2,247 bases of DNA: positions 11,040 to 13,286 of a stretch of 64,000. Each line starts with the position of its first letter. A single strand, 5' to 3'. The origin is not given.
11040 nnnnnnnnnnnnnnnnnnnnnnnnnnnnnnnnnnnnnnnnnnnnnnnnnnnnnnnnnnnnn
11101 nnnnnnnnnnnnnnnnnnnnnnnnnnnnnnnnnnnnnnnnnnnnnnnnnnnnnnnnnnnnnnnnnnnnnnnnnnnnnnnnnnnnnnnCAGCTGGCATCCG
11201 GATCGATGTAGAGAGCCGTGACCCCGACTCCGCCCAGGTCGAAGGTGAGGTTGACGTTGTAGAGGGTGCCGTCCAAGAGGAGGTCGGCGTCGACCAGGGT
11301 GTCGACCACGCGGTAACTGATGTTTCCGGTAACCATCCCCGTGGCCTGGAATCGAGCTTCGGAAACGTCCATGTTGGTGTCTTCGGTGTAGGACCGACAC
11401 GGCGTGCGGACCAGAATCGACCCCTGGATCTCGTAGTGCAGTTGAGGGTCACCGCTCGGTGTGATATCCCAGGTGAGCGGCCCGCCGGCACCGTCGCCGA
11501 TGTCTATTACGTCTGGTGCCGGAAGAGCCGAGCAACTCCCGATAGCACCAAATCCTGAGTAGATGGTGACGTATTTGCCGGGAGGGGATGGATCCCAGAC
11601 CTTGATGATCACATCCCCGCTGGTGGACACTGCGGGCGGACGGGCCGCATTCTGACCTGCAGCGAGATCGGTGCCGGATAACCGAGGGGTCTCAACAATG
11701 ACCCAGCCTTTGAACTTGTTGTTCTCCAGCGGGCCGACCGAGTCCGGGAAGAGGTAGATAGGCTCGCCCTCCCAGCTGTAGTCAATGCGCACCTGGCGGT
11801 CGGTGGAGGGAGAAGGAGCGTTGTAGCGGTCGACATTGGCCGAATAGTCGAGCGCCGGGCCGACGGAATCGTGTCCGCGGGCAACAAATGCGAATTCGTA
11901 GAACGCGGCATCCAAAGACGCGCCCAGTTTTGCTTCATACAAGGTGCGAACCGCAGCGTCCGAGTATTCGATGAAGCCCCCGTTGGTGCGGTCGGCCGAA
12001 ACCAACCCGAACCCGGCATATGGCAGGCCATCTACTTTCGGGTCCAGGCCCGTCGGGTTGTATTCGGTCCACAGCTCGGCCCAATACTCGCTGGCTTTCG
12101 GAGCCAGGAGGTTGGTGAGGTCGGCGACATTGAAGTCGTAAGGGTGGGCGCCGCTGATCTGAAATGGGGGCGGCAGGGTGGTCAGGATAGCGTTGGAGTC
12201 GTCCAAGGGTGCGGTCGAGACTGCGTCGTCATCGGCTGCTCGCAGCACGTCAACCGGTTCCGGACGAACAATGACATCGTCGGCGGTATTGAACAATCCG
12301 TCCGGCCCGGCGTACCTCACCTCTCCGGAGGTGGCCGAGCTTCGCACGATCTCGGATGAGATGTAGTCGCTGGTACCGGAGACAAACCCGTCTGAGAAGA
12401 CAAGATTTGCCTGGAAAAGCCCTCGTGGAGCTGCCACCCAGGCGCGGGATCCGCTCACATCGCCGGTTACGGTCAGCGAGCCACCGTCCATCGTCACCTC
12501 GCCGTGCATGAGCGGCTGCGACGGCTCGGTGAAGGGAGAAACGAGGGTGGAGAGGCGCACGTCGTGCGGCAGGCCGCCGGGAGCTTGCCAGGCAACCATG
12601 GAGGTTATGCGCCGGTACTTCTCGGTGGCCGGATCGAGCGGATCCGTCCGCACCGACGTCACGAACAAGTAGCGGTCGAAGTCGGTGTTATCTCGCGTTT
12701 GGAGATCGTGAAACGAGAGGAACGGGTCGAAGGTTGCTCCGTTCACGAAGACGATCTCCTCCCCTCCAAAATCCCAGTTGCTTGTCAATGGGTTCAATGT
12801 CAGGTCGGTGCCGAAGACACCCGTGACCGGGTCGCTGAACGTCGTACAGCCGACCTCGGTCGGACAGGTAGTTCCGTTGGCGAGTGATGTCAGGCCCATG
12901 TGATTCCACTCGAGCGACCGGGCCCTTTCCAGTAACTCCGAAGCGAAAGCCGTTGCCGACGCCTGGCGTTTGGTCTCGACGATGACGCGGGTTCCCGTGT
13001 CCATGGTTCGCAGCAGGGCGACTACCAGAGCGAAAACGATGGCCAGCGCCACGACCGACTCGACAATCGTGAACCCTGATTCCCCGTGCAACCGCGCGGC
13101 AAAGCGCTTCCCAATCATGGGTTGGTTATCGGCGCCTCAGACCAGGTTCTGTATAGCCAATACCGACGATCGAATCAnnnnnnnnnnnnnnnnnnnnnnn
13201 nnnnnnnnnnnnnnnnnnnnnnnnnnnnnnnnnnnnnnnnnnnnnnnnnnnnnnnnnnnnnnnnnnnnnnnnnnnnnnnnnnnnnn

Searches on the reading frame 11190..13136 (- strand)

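Call 8: search_protein_families(library=ncbifam, proteins=[window:11190-13136:-])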
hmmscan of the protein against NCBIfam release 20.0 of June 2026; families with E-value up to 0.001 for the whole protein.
window:11190-13136:- (649 aa): 2 families
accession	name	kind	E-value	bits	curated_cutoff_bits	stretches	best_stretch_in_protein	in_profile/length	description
NF041013.1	T4P_ComGE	equivalog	0.00066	19.7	49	0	21-71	5-55/83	competence type IV pilus minor pilin ComGE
NF038303.1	EPS_HpsB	equivalog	0.00099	19.1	150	0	19-66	2-49/211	hormogonium polysaccharide secretion pseudopilin HpsB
